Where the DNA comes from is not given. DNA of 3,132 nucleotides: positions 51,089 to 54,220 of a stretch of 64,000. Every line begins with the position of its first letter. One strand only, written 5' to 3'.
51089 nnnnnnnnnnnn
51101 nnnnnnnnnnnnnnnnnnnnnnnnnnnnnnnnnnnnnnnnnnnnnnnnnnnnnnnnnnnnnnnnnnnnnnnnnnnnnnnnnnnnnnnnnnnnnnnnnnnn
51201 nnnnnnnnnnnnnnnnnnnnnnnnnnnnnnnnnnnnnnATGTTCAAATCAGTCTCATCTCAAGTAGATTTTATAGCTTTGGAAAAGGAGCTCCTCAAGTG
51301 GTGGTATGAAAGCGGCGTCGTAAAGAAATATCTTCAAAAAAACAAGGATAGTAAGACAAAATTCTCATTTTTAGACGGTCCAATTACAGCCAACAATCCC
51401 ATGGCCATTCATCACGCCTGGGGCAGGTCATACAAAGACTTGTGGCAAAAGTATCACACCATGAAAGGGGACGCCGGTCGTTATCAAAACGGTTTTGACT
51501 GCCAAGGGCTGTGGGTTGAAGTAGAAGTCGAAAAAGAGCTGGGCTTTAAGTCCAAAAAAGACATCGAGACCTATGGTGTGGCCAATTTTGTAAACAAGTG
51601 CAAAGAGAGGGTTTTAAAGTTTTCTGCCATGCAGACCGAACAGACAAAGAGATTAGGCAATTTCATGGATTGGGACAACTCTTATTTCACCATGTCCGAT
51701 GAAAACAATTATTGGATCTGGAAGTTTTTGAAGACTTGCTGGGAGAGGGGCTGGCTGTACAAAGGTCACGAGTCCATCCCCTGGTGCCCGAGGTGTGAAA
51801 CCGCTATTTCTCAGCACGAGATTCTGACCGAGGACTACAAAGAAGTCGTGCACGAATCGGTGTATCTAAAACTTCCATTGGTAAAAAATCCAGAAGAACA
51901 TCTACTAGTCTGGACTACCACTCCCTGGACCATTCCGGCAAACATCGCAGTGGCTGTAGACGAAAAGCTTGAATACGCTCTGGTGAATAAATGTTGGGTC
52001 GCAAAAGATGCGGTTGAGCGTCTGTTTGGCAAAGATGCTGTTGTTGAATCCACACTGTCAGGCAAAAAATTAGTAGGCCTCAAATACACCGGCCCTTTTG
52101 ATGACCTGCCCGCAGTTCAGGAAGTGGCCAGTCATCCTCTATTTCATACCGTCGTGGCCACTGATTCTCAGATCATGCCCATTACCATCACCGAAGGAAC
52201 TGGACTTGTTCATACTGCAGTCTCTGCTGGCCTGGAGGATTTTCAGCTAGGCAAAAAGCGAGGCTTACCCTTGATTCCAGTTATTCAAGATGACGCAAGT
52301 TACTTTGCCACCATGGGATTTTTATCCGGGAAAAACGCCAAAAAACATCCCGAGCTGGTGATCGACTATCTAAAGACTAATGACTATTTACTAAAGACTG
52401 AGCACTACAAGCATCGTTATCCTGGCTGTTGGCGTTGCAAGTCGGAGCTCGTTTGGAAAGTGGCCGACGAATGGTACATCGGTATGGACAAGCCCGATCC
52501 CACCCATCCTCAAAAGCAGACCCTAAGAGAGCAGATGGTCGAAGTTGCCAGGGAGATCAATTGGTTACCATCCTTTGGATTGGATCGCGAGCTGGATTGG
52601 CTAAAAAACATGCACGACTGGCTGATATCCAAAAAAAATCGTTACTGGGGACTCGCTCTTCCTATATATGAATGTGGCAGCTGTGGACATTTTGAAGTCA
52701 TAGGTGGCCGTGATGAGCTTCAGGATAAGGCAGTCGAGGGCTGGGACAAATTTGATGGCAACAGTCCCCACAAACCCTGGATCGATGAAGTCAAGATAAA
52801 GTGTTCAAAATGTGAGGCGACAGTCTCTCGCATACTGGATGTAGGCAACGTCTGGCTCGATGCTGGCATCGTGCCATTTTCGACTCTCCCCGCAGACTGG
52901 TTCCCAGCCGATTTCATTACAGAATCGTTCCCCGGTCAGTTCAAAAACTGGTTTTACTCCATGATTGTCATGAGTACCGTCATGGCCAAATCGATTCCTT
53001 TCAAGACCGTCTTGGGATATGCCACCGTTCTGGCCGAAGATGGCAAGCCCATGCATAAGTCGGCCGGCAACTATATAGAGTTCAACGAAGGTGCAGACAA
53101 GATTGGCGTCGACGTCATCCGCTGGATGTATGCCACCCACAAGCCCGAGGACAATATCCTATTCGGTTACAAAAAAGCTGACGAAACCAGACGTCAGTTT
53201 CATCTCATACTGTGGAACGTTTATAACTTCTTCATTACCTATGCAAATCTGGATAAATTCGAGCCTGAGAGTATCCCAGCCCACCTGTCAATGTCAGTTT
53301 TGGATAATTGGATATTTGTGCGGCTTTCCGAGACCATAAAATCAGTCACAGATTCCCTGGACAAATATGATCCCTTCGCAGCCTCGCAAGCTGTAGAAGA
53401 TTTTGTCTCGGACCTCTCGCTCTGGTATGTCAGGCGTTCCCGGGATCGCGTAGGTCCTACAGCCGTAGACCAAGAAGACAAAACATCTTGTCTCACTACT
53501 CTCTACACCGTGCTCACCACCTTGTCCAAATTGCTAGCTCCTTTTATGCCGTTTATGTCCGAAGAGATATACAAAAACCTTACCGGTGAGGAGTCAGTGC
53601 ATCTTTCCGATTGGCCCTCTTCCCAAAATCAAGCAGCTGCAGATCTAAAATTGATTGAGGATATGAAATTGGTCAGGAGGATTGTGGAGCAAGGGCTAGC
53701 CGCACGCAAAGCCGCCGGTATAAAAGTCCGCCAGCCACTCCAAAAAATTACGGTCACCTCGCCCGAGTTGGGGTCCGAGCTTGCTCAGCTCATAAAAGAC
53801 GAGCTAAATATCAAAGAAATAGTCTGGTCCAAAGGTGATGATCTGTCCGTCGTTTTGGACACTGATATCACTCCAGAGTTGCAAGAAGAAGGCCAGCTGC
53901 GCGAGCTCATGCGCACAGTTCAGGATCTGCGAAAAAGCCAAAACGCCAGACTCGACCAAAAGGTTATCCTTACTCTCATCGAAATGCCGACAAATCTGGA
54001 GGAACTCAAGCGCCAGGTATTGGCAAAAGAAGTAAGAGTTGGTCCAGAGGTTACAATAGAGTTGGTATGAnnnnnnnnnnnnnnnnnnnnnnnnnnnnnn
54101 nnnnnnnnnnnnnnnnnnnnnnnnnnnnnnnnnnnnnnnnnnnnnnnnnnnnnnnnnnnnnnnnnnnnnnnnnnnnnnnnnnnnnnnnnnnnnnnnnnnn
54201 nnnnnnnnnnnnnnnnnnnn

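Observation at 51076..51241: ileS T-box riboswitch with a terminal-loop AUC specifier and paired hairpins abutting the start codon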

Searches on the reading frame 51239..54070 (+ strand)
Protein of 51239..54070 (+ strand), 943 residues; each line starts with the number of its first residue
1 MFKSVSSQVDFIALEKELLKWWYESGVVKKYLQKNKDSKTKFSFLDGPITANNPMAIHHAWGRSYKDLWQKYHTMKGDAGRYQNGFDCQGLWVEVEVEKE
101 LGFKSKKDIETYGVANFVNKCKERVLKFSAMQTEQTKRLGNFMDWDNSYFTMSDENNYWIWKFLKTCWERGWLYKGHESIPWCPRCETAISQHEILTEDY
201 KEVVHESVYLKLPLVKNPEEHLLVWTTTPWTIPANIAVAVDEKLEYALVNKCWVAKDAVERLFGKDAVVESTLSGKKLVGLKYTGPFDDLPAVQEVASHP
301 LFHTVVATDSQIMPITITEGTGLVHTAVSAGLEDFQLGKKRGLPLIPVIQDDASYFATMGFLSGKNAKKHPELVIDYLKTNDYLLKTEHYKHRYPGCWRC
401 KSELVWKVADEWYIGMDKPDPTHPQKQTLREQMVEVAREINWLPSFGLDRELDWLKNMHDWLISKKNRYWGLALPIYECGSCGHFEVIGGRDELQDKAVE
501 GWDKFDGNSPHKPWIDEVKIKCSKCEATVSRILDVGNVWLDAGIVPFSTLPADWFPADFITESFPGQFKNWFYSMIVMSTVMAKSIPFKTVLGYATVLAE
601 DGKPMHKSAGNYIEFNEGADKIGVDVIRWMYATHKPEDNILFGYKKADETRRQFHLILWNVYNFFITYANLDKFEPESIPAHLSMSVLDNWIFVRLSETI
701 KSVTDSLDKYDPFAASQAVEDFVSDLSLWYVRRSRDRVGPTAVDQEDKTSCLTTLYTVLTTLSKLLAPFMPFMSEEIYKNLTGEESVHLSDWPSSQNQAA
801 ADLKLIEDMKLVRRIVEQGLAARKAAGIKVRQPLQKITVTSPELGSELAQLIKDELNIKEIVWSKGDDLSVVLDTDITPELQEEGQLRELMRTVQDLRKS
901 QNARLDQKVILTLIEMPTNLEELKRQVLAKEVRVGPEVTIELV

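Call 13: search_protein_families(library=ncbifam, proteins=[window:51239-54070:+])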
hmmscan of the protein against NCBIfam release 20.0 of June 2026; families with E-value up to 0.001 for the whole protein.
window:51239-54070:+ (943 aa): 15 families
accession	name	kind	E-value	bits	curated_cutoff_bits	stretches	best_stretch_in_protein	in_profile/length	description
TIGR00392.1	ileS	equivalog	4.3e-198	660.4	621.4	1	6-841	3-851/861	isoleucine--tRNA ligase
NF000257.1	MupA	exception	2.8e-165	551.8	1900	2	12-861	6-844/1024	mupirocin-resistant isoleucine--tRNA ligase MupA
NF000258.1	MupB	exception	1.2e-158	529.9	1900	2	12-862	6-847/1033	mupirocin-resistant isoleucine--tRNA ligase MupB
TIGR00422.1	valS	equivalog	1.7e-108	363.8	612.1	2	315-904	262-830/863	valine--tRNA ligase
NF009687.0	PRK13208.1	equivalog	1.1e-102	344.7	738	2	296-868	243-793/801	valine--tRNA ligase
NF004349.1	PRK05729.1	equivalog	1.1e-94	318.3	704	2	317-844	258-746/860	valine--tRNA ligase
NF040702.1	ileS_w_GNAT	exception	1.3e-86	291.3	1999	2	314-821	500-999/1100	isoleucine--tRNA ligase, N-acetyltransferase domain-containing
NF011492.0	PRK14900.1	equivalog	1.7e-67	228.1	1783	2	318-843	275-773/1044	valine--tRNA ligase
NF000540.1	alt_ValS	exception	9.4e-49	166.1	900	3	555-857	526-818/827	valine--tRNA ligase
NF008957.0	PRK12300.1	subfamily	2e-34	118.7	677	2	599-865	621-859/946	leucine--tRNA ligase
TIGR00395.1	leuS_arch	equivalog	1.3e-28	99.5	648.5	2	600-857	616-848/938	leucine--tRNA ligase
TIGR00396.1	leuS_bact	equivalog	1.6e-13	49.7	548.4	0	11-198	3-170/843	leucine--tRNA ligase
TIGR00398.1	metG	equivalog_domain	7e-12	44.8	336.35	1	597-786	320-506/530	methionine--tRNA ligase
NF008900.0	PRK12267.1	equivalog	1.2e-09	37.3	598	1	580-824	275-520/648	methionine--tRNA ligase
NF001100.0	PRK00133.1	equivalog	2.7e-07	29.5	587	1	597-824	323-540/676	methionine--tRNA ligase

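Call 14: find_related_loci(query=window:51239-54070:+, collection=genome_contigs, flank=3000)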
Query window:51239-54070:+ (943 aa) in genome_contigs; peptide patterns used: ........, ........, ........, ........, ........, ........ (x = any residue, [..] = any of these).
599 stretches matched a pattern (row limit reached: there are more); 555 encode a relative of the query (tblastn E <= 1e-3); the best 80 are kept; 80 distinct loci.
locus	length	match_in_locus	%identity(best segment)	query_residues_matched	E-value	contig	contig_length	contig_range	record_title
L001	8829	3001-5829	72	1-943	0e+0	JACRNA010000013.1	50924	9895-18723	MAG: Candidatus Amesbacteria bacterium isolate NC_groundwater_1921_Pr3_S-0.2um_39_4 scaffold_223209, whole genome shotgu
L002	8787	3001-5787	74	1-943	0e+0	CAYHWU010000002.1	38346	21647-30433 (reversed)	MAG TPA_asm: uncultured Gammaproteobacteria bacterium isolate ERP119705_co16_325 genome assembly, contig: NODE_816_lengt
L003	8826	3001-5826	72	1-943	0e+0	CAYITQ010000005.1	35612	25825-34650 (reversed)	MAG TPA_asm: uncultured Gammaproteobacteria bacterium isolate ERP119705_co3_801 genome assembly, contig: NODE_1252_lengt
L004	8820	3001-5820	71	2-943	0e+0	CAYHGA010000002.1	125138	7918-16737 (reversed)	MAG TPA_asm: uncultured Gammaproteobacteria bacterium isolate ERP119705_co10_249 genome assembly, contig: NODE_51_length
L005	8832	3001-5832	67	2-943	0e+0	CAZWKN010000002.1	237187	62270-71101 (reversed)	MAG TPA_asm: uncultured Gammaproteobacteria bacterium isolate SRP192515_co1_359 genome assembly, contig: NODE_20_length_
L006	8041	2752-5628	65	1-943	0e+0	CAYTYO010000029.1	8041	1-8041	MAG TPA_asm: uncultured Gammaproteobacteria bacterium isolate SRP170004_co1_592 genome assembly, contig: NODE_14599_leng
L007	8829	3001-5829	66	1-930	0e+0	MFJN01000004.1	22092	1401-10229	MAG: Candidatus Gottesmanbacteria bacterium RIFCSPHIGHO2_02_FULL_40_13 rifcsphigho2_02_scaffold_10674, whole genome shot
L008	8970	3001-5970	61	5-943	0e+0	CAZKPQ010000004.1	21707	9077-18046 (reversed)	MAG TPA_asm: uncultured Gammaproteobacteria bacterium isolate SRP173033_co3_47 genome assembly, contig: NODE_2795_length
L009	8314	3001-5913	61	1-940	0e+0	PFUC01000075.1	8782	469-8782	MAG: Candidatus Collierbacteria bacterium CG_4_9_14_3_um_filter_43_16 CG_4_9_14_3_um_filter_150_scaffold_9370_c, whole g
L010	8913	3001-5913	61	2-940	0e+0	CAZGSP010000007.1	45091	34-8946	MAG TPA_asm: uncultured Pseudomonadales bacterium isolate binchicken_co169_192 genome assembly, contig: k99_630618, whol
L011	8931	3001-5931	60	2-940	0e+0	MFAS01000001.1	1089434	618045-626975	MAG: Candidatus Collierbacteria bacterium RIFOXYD2_FULL_45_13 RIFOXYD2_FULL_OP11_Collierbacteria_45_13, whole genome sho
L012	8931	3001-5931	61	2-943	0e+0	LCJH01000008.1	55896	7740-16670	MAG: Microgenomates group bacterium GW2011_GWA2_44_7 UW69_C0008, whole genome shotgun sequence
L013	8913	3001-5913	60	1-940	0e+0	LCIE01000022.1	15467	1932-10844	MAG: Candidatus Collierbacteria bacterium GW2011_GWC2_44_18 UW41_C0022, whole genome shotgun sequence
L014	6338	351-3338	59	2-940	0e+0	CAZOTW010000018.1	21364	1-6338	MAG TPA_asm: uncultured Gammaproteobacteria bacterium isolate SRP080215_co1_129 genome assembly, contig: NODE_1330_lengt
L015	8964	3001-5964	61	2-940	0e+0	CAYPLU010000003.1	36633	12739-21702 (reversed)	MAG TPA_asm: uncultured Gammaproteobacteria bacterium isolate binchicken_co38_550 genome assembly, contig: NODE_2407_len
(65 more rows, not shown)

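Call 26: find_related_loci(query=window:51239-54070:+, collection=metagenome_contigs, flank=1500)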
Query window:51239-54070:+ (943 aa) in metagenome_contigs; peptide patterns used: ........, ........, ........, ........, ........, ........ (x = any residue, [..] = any of these).
600 stretches matched a pattern (row limit reached: there are more); 551 encode a relative of the query (tblastn E <= 1e-3); the best 80 are kept; 80 distinct loci.
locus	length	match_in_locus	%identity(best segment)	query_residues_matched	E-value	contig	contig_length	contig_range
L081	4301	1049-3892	73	2-943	0e+0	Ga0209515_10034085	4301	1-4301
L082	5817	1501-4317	70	2-943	0e+0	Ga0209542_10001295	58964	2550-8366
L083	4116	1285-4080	71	1-943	0e+0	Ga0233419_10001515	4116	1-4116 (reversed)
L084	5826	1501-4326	72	1-943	0e+0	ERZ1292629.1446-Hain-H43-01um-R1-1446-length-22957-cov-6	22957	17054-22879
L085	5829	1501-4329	70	2-943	0e+0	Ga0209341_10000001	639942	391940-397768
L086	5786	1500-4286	67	1-940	0e+0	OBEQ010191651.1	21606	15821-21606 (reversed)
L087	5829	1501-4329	66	1-930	0e+0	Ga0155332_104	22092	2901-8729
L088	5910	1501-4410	64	2-943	0e+0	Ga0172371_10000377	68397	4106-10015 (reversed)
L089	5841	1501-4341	62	1-932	0e+0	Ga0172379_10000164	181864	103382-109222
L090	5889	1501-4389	61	3-943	0e+0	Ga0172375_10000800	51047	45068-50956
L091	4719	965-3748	63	2-940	0e+0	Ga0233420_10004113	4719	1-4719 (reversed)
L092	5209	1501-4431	61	2-940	0e+0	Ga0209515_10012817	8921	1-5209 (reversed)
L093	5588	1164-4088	60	1-940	0e+0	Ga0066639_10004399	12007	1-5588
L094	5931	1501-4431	60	2-940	0e+0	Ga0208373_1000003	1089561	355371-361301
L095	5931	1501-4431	61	2-943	0e+0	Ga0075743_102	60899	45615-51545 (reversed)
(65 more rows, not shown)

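Call 47: find_homologous_proteins(query=window:51239-54070:+, max_evalue=1e-100)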
Query window:51239-54070:+ (943 aa): 7999 proteins with E <= 1e-100 among 8000 candidates; the best 120 are listed.
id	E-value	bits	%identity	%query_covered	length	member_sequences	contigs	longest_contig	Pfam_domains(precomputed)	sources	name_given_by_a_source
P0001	0.0e+0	2018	90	100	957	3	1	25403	PF09334.18,PF08264.20,PF00133.29,PF19302.5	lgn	-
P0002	0.0e+0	1671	74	100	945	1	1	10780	PF09334.18,PF08264.20,PF00133.29,PF19302.5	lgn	-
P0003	0.0e+0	1670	75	100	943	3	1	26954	PF09334.18,PF08264.20,PF00133.29,PF19302.5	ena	-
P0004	0.0e+0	1641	72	100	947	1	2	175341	PF09334.18,PF08264.20,PF00133.29,PF19302.5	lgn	-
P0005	0.0e+0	1638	73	100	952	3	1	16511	PF09334.18,PF08264.20,PF00133.29,PF19302.5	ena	-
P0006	0.0e+0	1638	72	99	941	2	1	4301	PF09334.18,PF08264.20,PF00133.29,PF19302.5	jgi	-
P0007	0.0e+0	1627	71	100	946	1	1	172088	PF09334.18,PF08264.20,PF00133.29,PF19302.5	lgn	-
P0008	0.0e+0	1626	74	100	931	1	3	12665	PF08264.20,PF00133.29,PF19302.5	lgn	-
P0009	0.0e+0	1616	73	100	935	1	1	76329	PF09334.18,PF08264.20,PF00133.29,PF19302.5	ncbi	-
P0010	0.0e+0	1612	74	100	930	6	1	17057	PF08264.20,PF00133.29,PF19302.5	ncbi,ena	ncbi:MAG: class I tRNA ligase family protein [Patescibacteria group bacterium]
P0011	0.0e+0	1598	72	100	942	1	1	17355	PF09334.18,PF08264.20,PF00133.29,PF19302.5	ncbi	ncbi:MAG: isoleucine--tRNA ligase [Patescibacteria group bacterium]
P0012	0.0e+0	1598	72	100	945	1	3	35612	PF09334.18,PF08264.20,PF00133.29,PF19302.5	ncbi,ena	-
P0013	0.0e+0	1597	70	100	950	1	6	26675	PF09334.18,PF08264.20,PF00133.29,PF19302.5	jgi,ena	-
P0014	0.0e+0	1597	71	100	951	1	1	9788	PF09334.18,PF08264.20,PF00133.29,PF19302.5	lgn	-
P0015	0.0e+0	1592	72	100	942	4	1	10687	PF09334.18,PF08264.20,PF00133.29,PF19302.5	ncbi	-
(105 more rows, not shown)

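Call 48: find_encoding_contigs(protein=P0001, flank=3000, max_places=3)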
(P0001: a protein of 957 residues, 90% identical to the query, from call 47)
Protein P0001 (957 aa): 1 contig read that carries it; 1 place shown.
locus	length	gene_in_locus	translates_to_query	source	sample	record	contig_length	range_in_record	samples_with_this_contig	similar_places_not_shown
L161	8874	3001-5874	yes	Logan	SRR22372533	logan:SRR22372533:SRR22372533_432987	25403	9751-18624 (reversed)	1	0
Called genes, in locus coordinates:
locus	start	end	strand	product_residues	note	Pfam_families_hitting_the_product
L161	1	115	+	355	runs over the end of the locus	PF03033:Glyco_transf_28, PF04101:Glyco_tran_28_C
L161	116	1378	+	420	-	PF02491:SHS2_FTSA, PF14450:FtsA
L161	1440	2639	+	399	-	PF00091:Tubulin, PF12327:FtsZ_C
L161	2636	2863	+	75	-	-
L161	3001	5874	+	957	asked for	PF00133:tRNA-synt_1, PF09334:tRNA-synt_1g (faint), PF08264:Anticodon_1, PF19302:DUF5915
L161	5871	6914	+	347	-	PF01098:FTSW_RODA_SPOVE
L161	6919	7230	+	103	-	PF00829:Ribosomal_L21p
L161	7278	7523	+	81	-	PF01016:Ribosomal_L27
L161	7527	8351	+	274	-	PF02195:ParB_N, PF17762:HTH_ParB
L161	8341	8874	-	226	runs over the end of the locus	PF10502:Peptidase_S26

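Call 49: find_encoding_contigs(protein=P0003, flank=1500, max_places=2)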
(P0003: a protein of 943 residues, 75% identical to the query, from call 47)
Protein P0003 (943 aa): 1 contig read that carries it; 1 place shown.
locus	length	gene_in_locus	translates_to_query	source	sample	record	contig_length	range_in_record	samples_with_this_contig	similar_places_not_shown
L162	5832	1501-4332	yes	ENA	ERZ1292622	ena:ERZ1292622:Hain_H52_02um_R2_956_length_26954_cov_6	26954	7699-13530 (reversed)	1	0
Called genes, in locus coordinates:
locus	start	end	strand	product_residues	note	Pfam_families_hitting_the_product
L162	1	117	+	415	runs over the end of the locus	PF11104:PilM_2 (faint), PF14450:FtsA (weak), PF02491:SHS2_FTSA, PF06277:EutA (weak), PF06723:MreB_Mbl, PF14450:FtsA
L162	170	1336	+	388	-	PF00091:Tubulin, PF12327:FtsZ_C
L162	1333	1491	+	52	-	-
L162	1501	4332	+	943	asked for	PF00133:tRNA-synt_1, PF09334:tRNA-synt_1g (faint), PF08264:Anticodon_1, PF19302:DUF5915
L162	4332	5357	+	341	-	PF01098:FTSW_RODA_SPOVE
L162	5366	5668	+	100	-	PF00829:Ribosomal_L21p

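Call 50: find_encoding_contigs(protein=P0002, flank=1500, max_places=2)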
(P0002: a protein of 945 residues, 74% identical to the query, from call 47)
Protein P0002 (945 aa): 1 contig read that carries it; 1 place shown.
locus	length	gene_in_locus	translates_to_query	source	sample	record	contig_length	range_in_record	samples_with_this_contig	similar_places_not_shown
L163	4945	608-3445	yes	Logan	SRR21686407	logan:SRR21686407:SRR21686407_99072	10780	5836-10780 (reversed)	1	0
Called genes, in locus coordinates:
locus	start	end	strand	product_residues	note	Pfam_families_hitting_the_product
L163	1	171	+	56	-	?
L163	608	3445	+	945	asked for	PF00133:tRNA-synt_1, PF09334:tRNA-synt_1g (faint), PF08264:Anticodon_1, PF19302:DUF5915 (weak)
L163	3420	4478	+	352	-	PF01098:FTSW_RODA_SPOVE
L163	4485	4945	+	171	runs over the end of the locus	PF04542:Sigma70_r2, PF08281:Sigma70_r4_2, PF04545:Sigma70_r4 (weak)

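Call 55: find_encoding_contigs(protein=P0005, flank=1200, max_places=1)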
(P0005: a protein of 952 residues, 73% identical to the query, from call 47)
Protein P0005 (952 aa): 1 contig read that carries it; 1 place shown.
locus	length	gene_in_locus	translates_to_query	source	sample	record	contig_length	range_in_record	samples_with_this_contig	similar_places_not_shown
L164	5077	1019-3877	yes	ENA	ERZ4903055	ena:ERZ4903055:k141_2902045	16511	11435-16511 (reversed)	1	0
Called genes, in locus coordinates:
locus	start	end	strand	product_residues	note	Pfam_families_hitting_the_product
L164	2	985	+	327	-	?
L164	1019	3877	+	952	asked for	PF00133:tRNA-synt_1, PF09334:tRNA-synt_1g (faint), PF08264:Anticodon_1, PF19302:DUF5915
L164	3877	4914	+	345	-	PF01098:FTSW_RODA_SPOVE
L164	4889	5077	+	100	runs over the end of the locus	PF00829:Ribosomal_L21p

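Call 56: find_encoding_contigs(protein=P0008, flank=1200, max_places=1)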
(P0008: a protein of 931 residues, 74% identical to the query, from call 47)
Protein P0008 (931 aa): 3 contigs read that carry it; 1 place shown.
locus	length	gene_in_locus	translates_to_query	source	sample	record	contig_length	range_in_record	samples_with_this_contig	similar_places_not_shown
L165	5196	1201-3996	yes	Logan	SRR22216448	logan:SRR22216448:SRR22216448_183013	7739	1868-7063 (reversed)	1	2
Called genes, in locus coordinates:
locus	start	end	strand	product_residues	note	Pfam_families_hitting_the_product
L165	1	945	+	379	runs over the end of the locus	PF00091:Tubulin, PF12327:FtsZ_C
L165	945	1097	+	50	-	-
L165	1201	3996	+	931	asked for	PF00133:tRNA-synt_1, PF08264:Anticodon_1, PF19302:DUF5915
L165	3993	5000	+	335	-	PF01098:FTSW_RODA_SPOVE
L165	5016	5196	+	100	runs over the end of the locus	PF00829:Ribosomal_L21p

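Call 57: find_encoding_contigs(protein=P0004, flank=1200, max_places=1)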
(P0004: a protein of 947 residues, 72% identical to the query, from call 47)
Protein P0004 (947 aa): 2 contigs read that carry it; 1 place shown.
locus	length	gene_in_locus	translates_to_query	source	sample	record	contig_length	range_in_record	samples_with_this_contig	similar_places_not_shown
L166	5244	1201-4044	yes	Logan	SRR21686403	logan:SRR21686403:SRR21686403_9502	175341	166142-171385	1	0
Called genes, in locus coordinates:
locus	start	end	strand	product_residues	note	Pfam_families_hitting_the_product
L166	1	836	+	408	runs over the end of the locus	PF00091:Tubulin, PF12327:FtsZ_C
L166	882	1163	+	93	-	-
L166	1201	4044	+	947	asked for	PF00133:tRNA-synt_1, PF09334:tRNA-synt_1g (faint), PF08264:Anticodon_1, PF19302:DUF5915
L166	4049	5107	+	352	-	PF01098:FTSW_RODA_SPOVE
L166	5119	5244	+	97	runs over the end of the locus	PF00829:Ribosomal_L21p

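Call 84: list_cluster_members(proteins=[P0001])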
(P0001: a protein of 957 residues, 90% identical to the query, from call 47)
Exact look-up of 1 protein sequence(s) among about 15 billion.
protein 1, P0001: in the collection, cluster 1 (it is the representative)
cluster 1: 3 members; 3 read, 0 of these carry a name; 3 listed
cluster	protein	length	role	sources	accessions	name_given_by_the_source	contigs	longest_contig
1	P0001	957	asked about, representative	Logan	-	-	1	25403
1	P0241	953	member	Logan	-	-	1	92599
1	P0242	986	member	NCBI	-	-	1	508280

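Call 85: find_encoding_contigs(protein=P0241, flank=1500, max_places=2)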
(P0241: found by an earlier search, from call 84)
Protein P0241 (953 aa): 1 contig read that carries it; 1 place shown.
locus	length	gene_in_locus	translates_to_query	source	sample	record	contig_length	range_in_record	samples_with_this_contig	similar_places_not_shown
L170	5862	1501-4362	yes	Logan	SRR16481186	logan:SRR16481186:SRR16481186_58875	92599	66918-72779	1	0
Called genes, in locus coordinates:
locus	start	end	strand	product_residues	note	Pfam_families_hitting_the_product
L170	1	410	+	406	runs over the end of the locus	PF00091:Tubulin, PF12327:FtsZ_C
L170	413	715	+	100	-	-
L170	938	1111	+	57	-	-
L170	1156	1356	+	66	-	-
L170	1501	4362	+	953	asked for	PF00133:tRNA-synt_1, PF09334:tRNA-synt_1g (faint), PF08264:Anticodon_1, PF19302:DUF5915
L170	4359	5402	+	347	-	PF01098:FTSW_RODA_SPOVE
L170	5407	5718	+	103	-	PF00829:Ribosomal_L21p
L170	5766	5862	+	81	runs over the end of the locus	PF01016:Ribosomal_L27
